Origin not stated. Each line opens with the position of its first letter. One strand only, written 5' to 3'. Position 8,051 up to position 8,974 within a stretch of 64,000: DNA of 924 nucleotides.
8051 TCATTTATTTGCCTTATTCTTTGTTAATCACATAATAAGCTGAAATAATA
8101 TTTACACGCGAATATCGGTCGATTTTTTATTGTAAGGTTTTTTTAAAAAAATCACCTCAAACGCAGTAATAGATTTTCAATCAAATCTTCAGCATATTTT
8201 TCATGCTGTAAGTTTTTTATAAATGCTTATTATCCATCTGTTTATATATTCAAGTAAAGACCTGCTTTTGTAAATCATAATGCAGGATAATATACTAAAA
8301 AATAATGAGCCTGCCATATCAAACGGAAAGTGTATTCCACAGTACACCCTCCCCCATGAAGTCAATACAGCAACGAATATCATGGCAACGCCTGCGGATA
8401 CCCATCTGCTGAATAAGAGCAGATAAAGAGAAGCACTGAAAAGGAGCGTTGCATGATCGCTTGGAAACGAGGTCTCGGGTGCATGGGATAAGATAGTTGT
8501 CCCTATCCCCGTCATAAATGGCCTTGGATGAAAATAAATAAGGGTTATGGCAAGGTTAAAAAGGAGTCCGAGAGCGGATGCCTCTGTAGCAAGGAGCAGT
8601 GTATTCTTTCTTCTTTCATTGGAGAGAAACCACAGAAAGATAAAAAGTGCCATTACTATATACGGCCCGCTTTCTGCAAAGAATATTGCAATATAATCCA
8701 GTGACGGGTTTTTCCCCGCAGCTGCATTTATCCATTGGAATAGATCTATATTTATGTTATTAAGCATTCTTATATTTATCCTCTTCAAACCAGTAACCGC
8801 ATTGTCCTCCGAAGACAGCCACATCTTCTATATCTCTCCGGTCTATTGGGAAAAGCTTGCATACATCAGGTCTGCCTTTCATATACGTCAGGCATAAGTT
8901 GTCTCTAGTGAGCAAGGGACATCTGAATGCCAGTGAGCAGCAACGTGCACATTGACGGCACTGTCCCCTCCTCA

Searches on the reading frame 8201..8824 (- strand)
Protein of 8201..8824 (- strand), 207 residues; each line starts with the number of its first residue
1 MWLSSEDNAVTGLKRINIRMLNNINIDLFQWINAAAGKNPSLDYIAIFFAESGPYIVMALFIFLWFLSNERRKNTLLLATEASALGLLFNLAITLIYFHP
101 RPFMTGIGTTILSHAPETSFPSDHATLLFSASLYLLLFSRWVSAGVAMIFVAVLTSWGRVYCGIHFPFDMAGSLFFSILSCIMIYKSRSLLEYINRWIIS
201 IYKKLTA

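Call 3: search_protein_families(library=pfam, proteins=[window:8201-8824:-], max_evalue=0.01)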
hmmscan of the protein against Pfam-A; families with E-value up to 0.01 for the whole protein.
window:8201-8824:- (207 aa): 2 families
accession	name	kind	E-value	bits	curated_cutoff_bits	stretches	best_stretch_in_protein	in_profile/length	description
PF01569.27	PAP2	-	2.3e-13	50.4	27.2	1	80-187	6-124/130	PAP2 superfamily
PF14378.12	PAP2_3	-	4.5e-06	27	27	1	24-180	10-187/190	PAP2 superfamily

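Call 4: search_protein_families(library=ncbifam, proteins=[window:8201-8824:-], max_evalue=0.01)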
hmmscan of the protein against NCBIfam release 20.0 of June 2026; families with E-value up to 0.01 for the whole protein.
window:8201-8824:- (207 aa): 2 families
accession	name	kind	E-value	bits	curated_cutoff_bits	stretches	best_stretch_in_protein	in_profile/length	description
NF008813.0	PRK11837.1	equivalog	6.1e-35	121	229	1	20-183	1-167/202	undecaprenyl-diphosphate phosphatase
NF047884.1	UdeprDiPSep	equivalog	1.1e-16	61.3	250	1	23-180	24-179/188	undecaprenyl-diphosphatase SepP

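Call 67: search_solved_structures(query=window:8201-8824:-, max_evalue=0.01)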
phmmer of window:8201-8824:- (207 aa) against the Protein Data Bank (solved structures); distinct sequences matched with E-value up to 0.01: 1.
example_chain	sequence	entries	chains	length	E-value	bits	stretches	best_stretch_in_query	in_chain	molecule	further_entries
6ebu_A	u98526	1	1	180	2.7e-10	43.6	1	24-183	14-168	LpxE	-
